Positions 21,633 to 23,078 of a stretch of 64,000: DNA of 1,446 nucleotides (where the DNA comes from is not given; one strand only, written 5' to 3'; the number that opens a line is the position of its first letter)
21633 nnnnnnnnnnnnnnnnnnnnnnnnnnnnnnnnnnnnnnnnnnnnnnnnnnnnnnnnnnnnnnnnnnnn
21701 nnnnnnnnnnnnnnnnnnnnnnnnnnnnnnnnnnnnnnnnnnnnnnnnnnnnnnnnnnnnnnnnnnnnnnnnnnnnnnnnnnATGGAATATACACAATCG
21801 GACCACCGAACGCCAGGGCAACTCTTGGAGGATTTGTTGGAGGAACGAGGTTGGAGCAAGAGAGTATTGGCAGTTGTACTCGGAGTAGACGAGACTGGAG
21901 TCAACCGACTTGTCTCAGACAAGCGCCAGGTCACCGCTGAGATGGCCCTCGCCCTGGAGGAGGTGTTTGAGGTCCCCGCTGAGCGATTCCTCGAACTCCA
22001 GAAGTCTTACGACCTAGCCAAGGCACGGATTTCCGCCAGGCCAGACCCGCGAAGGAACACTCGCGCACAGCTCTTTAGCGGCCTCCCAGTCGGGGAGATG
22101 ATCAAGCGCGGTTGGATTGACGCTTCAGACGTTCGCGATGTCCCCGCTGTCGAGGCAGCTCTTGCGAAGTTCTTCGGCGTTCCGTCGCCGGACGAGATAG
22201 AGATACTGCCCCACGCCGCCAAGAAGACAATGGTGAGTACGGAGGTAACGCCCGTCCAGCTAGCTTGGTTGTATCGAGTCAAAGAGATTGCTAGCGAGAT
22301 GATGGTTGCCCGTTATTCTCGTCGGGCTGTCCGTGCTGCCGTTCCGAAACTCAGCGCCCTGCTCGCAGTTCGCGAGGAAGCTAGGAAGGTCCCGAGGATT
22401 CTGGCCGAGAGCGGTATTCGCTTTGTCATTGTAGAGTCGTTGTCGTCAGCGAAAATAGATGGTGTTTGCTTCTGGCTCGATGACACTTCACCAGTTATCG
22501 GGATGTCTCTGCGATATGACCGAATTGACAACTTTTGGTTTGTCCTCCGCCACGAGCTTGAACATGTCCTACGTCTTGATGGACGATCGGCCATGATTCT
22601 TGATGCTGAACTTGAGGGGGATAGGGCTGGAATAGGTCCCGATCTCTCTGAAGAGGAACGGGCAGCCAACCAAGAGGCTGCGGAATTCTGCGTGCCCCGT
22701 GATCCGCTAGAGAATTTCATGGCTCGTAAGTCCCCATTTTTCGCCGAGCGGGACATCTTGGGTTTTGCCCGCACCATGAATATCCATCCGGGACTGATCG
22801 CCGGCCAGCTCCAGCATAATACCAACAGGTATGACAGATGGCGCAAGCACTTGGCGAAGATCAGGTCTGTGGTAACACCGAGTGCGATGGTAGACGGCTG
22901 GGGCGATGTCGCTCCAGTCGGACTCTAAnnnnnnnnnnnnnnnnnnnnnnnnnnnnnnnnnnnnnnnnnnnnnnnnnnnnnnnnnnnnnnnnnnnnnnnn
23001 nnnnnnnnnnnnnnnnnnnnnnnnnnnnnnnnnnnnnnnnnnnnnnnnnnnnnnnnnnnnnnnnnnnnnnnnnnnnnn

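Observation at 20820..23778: IS1-family element that transposed as a 2.9-kb unit with three passenger genes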

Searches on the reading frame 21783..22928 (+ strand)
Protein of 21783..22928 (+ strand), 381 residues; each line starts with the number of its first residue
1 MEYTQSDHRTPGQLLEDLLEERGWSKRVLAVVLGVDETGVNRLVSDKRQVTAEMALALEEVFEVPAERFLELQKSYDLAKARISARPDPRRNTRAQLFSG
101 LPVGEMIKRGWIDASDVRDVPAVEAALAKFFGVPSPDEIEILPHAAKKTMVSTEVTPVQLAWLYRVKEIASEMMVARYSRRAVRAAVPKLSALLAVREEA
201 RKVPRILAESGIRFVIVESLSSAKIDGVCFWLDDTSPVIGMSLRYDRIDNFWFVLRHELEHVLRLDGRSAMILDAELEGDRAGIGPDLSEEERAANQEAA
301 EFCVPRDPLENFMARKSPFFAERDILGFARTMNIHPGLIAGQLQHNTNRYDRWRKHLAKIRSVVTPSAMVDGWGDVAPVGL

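Call 4: search_protein_families(library=pfam, proteins=[window:21783-22928:+], max_evalue=0.1)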
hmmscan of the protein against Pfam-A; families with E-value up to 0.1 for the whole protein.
window:21783-22928:+ (381 aa): 5 families
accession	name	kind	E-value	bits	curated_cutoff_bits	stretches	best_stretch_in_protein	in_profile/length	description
PF01381.28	HTH_3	-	2e-08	34.6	23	1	15-67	1-53/55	Helix-turn-helix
PF06114.19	Peptidase_M78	-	3.6e-06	27.2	22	1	215-314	8-97/123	IrrE N-terminal-like domain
PF13560.12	HTH_31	-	3.8e-06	27.5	27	1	12-68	3-60/64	Helix-turn-helix domain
PF15943.11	YdaS_toxin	-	0.0016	18.6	30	1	25-61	10-46/65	Bacterial toxin YdaS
PF22552.1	TY-Chap3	-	0.032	15.4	27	0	15-70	66-117/117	T3SS (YopN, CesT) and YbjN peptide-binding chaperone 3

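Call 5: search_protein_families(library=ncbifam, proteins=[window:21783-22928:+], max_evalue=0.1)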
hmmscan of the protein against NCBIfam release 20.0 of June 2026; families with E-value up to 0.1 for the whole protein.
window:21783-22928:+ (381 aa): 4 families
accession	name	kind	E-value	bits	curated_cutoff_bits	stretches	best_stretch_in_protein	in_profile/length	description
TIGR02607.1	antidote_HigA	equivalog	5.8e-17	61.3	47.7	1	8-82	4-79/81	HigA family addiction module antitoxin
NF003162.0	PRK04140.1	equivalog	0.00029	20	263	1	12-76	128-192/317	transcriptional regulator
NF052239.1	antitox_spr1629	equivalog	0.0015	17.7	335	0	192-313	151-260/377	spr1629 family repressor/antitoxin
NF038139.1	Reg_Aceta_RamB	equivalog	0.0066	15.1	700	1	13-75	5-67/465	acetate metabolism transcriptional regulator RamB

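Call 12: search_protein_families(library=padloc, proteins=[window:21783-22928:+], max_evalue=1)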
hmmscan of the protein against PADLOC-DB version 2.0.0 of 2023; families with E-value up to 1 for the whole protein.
window:21783-22928:+ (381 aa): 8 families
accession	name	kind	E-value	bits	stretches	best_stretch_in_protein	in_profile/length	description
PDLC03982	PD-Lambda-2_B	-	2.2e-45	153.7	1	19-362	68-394/402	-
PDLC03948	RmrA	-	5.8e-05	20.1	1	205-263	162-219/397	-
PDLC03945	RmrA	-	0.00089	16.5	1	193-311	152-258/394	-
PDLC04761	PDC-M64C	-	0.0011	17.4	1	14-60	37-83/100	-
PDLC03949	RmrA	-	0.0042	14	1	21-92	13-83/363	-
PDLC03947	RmrA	-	0.0079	13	1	206-308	165-256/383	-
PDLC04759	PDC-M64B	-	0.0093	14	1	17-108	33-125/135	-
PDLC04776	PDC-M69B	-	0.031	12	1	253-312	83-137/272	-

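Call 13: search_protein_families(library=phrogs, proteins=[window:21783-22928:+], max_evalue=0.1)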
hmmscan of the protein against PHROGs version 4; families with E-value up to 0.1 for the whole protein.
window:21783-22928:+ (381 aa): 10 families
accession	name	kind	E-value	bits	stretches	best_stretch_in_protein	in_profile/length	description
phrog_2439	-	transcription regulation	9.7e-19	68.5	1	10-345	7-279/367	transcriptional regulator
phrog_1381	-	moron, auxiliary metabolic gene and host takeover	2.6e-13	50.9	1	8-104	10-100/264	plasmid antitoxin with HTH domain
phrog_3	-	transcription regulation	2.5e-05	25.2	1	9-208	87-309/430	transcriptional repressor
phrog_8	-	transcription regulation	8.1e-05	23.2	1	12-78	78-144/346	transcriptional regulator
phrog_1373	-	transcription regulation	0.00033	21.7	1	13-68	66-121/166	transcriptional regulator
phrog_4779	-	transcription regulation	0.00074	21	1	15-61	7-52/98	transcriptional regulator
phrog_2328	-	transcription regulation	0.0016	19.2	1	15-67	20-72/128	transcriptional repressor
phrog_87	-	other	0.0068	17.2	1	203-331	43-149/227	metallo-protease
phrog_1590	-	unknown function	0.016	15.6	1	20-63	134-178/281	-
phrog_4441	-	DNA, RNA and nucleotide metabolism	0.033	15.5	0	25-72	20-67/98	HTH DNA binding protein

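Call 68: search_solved_structures(query=window:21783-22928:+, max_evalue=0.01, show_alignments=1)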
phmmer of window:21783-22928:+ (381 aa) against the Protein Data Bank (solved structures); distinct sequences matched with E-value up to 0.01: 10.
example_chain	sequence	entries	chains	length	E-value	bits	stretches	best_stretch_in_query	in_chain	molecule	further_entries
6f8s_A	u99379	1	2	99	8.5e-06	28.5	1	11-81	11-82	XRE family transcriptional regulator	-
6f8h_A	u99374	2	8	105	9.9e-06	28.3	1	11-81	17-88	XRE family transcriptional regulator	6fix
7csv_A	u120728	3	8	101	2.2e-05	27.1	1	11-82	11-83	HTH cro/C1-type domain-containing protein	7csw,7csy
2icp_A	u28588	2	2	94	2.4e-05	27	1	6-83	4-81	antitoxin higa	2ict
6jpi_A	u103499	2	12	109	2.7e-05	26.8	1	11-82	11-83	HTH cro/C1-type domain-containing protein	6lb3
2eby_A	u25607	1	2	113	4.8e-05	26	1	9-86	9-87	Putative HTH-type transcriptional regulator ybaQ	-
4mcx_A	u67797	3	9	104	0.002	20.7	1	10-80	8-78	Antidote protein | Antitoxin HigA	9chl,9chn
6chv_A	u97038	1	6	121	0.0028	20.2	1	10-80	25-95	Antitoxin HigA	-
4mct_A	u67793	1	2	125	0.0032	20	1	10-80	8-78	Antidote protein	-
6cf1_A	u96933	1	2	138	0.004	19.7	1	10-80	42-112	Antitoxin HigA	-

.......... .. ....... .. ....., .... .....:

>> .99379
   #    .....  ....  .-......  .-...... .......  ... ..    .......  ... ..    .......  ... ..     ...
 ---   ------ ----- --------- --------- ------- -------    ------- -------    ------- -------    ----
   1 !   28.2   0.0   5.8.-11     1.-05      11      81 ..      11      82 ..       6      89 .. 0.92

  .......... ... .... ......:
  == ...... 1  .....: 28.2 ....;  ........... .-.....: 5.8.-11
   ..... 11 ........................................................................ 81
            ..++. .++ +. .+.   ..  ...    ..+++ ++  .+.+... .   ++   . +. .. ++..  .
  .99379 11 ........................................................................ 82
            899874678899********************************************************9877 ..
